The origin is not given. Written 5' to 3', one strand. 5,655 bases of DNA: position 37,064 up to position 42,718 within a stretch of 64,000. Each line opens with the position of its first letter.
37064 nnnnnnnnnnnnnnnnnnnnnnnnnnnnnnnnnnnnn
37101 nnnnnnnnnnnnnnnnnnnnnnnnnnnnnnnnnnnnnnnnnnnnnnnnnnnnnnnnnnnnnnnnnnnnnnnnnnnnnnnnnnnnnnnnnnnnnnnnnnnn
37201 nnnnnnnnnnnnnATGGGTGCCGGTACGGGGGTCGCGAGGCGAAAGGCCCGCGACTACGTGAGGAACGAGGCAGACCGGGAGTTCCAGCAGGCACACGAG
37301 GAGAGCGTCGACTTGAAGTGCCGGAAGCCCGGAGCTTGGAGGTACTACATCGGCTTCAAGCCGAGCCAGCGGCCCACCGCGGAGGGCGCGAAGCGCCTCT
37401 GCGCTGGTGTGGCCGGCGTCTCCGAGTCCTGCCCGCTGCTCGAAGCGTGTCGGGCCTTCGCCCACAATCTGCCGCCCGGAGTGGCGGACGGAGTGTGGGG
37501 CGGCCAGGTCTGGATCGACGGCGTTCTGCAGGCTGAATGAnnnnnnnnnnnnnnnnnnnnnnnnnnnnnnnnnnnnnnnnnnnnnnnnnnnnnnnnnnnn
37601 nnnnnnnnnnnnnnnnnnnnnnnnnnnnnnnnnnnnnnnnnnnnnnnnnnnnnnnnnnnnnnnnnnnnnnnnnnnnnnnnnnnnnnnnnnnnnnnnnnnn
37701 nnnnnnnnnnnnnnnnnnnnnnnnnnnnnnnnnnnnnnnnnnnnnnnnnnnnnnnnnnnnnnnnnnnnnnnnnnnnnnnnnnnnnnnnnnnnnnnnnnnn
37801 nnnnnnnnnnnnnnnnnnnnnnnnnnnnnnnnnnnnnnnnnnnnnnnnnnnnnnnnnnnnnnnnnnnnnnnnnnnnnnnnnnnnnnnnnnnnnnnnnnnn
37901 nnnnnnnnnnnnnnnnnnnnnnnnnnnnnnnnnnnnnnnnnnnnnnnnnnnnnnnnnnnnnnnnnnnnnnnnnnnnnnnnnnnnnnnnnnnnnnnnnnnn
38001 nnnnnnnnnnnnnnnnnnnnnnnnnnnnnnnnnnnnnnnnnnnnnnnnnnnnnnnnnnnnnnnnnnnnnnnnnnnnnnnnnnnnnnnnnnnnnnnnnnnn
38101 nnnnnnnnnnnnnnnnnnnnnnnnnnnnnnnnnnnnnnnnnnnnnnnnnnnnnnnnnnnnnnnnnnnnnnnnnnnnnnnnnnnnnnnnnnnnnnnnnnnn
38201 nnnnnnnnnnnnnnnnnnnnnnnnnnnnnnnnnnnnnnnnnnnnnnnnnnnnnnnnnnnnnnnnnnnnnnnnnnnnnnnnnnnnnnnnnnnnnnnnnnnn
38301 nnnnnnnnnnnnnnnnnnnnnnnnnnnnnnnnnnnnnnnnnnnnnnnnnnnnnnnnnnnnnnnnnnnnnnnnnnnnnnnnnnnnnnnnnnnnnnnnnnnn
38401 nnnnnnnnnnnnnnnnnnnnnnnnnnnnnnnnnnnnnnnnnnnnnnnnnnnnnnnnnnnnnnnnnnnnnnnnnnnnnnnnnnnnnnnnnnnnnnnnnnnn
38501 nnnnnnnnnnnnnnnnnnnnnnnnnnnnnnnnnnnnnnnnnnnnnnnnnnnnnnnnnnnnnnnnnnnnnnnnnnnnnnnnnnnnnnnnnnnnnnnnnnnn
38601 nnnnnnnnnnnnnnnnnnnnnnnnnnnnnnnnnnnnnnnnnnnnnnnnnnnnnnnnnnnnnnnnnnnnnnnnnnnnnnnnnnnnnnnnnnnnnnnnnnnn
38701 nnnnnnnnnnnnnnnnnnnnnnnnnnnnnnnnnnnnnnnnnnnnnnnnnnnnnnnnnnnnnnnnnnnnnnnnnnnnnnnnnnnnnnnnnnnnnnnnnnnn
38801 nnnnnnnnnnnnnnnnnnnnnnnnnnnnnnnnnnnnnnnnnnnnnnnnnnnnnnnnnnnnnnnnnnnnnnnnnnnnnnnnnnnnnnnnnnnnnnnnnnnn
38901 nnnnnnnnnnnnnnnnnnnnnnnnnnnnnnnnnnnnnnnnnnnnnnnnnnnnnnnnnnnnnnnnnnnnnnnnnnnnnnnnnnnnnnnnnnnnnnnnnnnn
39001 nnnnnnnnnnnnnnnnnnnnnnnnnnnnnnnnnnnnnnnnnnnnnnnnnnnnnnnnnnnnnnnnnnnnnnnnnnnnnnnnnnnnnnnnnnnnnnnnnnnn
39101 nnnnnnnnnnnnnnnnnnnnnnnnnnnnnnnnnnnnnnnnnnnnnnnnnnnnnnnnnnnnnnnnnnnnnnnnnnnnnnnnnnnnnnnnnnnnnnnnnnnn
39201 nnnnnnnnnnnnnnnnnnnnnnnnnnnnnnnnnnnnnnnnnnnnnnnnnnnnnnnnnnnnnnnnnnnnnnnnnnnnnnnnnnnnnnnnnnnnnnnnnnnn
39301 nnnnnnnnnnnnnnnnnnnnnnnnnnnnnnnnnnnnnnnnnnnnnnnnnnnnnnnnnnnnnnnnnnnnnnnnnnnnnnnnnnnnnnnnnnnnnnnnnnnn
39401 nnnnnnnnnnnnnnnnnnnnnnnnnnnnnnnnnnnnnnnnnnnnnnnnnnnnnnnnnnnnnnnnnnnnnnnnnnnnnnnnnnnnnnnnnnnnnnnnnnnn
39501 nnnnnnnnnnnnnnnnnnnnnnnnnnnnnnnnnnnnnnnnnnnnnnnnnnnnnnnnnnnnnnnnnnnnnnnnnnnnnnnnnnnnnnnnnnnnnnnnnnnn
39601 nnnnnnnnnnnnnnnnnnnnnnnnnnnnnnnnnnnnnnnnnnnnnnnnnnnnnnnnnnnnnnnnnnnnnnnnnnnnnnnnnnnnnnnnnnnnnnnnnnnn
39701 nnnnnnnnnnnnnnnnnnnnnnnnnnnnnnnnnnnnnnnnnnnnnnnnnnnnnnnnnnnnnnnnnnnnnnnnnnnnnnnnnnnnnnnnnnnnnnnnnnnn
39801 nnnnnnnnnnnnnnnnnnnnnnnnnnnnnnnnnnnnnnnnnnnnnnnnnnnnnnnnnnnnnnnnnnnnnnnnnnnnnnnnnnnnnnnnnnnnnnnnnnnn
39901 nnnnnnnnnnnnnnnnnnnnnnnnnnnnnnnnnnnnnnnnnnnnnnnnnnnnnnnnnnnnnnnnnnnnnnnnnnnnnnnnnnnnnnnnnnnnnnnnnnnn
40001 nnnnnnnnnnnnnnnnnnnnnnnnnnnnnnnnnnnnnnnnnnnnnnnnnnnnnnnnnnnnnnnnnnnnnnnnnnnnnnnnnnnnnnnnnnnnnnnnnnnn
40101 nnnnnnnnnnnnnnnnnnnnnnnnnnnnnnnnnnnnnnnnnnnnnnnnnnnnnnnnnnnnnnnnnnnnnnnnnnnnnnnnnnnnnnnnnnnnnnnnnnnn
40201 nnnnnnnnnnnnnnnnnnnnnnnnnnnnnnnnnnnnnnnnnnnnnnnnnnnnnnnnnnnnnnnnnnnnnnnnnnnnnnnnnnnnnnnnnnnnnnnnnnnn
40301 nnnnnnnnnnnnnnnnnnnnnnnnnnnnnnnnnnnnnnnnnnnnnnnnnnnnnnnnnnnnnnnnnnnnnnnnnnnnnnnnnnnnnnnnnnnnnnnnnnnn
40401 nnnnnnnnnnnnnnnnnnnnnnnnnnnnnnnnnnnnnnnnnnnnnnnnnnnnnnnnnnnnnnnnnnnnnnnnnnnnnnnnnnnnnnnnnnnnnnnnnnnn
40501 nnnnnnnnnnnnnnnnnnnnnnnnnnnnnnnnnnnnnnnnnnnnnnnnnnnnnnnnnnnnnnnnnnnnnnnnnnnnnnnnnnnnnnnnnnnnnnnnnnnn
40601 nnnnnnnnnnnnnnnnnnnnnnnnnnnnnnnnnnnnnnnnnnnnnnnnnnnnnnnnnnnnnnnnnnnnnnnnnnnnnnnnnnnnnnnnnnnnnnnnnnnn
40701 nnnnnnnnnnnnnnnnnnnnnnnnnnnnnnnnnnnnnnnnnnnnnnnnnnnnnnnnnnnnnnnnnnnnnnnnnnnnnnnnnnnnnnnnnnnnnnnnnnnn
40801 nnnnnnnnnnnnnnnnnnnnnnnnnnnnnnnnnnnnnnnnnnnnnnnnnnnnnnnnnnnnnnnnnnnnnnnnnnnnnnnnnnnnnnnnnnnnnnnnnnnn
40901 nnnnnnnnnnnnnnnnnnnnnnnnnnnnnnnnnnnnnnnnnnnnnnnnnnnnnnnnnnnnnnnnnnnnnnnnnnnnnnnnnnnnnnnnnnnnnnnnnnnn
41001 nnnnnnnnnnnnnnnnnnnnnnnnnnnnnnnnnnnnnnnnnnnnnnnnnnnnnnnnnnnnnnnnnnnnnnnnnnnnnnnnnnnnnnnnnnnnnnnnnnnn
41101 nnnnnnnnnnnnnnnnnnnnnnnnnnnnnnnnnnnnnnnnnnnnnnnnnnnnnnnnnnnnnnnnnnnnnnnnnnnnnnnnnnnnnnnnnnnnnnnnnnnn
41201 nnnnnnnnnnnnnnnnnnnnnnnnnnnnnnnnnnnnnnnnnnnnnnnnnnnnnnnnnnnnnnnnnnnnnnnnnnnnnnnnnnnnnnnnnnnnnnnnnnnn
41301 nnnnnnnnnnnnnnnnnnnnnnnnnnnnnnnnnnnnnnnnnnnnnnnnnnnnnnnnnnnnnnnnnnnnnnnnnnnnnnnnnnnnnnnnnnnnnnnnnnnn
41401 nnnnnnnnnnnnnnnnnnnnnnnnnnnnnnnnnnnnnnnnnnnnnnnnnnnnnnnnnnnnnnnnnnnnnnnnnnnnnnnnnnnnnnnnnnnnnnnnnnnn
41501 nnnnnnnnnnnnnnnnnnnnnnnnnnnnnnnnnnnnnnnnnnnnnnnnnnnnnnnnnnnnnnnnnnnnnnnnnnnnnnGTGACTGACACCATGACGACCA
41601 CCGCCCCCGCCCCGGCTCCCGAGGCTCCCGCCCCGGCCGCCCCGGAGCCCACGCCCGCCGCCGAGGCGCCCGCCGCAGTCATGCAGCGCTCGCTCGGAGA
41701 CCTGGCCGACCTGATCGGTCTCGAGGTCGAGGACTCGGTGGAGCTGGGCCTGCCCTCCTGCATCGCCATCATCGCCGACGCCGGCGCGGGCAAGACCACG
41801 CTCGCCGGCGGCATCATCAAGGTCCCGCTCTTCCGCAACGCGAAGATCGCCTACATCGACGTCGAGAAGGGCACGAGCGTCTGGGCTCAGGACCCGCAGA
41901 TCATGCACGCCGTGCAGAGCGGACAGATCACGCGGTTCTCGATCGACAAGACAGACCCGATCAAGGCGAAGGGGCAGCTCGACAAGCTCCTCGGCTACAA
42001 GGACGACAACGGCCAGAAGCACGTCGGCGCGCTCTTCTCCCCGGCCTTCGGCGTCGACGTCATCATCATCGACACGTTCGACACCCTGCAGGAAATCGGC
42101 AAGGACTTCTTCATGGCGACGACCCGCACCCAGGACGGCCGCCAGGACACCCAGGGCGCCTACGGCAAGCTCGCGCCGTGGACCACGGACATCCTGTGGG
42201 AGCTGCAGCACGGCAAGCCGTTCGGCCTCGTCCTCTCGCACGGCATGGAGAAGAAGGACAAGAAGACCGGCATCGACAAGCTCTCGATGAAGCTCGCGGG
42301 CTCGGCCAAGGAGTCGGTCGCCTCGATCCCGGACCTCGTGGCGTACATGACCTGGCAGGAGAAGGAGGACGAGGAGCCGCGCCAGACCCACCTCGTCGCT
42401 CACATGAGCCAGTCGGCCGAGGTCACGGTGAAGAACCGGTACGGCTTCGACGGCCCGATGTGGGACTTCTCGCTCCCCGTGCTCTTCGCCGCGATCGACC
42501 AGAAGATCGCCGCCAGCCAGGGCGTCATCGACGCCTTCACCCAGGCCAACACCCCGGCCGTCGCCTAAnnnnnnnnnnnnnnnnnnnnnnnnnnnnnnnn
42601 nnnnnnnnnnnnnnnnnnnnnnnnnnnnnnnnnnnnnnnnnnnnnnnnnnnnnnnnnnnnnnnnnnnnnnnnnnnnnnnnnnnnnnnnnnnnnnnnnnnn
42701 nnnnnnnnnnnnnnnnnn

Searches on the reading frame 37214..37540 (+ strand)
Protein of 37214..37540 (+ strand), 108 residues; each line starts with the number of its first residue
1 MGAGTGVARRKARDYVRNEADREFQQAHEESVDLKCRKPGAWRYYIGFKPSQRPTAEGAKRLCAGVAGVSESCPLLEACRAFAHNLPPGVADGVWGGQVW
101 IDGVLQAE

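Call 49: search_protein_families(library=pfam, proteins=[window:37214-37540:+], max_evalue=0.05)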
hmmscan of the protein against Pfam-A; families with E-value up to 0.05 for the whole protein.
window:37214-37540:+ (108 aa): 2 families
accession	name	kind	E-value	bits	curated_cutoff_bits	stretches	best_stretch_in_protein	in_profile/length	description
PF02467.21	Whib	-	0.0012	19.8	23.6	1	48-97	16-56/65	Transcription factor WhiB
PF14699.12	hGDE_N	-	0.026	15.1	22.1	1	25-54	43-70/92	N-terminal domain from the human glycogen debranching enzyme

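Call 113: search_dna_similar(query=window:37214-37540:+, collection=phages, mode=protein, max_evalue=0.00001, max_rows=15)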
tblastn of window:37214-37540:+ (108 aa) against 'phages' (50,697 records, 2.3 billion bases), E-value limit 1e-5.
No match.

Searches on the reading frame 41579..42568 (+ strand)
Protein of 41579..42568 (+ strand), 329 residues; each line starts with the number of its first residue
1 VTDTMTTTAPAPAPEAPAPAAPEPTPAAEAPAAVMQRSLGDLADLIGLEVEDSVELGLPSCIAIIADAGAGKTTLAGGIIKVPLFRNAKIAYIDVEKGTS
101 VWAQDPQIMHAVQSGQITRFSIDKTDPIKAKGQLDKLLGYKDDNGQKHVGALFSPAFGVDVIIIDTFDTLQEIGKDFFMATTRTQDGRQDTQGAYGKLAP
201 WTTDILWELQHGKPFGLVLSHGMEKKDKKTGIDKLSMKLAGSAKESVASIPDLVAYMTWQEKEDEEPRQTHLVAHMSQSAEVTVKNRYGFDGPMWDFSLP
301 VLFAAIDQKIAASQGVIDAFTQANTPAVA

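Call 31: search_protein_families(library=phrogs, proteins=[window:41579-42568:+], max_evalue=0.001)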
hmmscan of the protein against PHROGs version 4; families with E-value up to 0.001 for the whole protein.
window:41579-42568:+ (329 aa): 1 family
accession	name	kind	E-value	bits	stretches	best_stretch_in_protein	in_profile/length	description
phrog_124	-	DNA, RNA and nucleotide metabolism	2.4e-20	74.3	1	60-315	44-266/382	Sak4-like ssDNA annealing protein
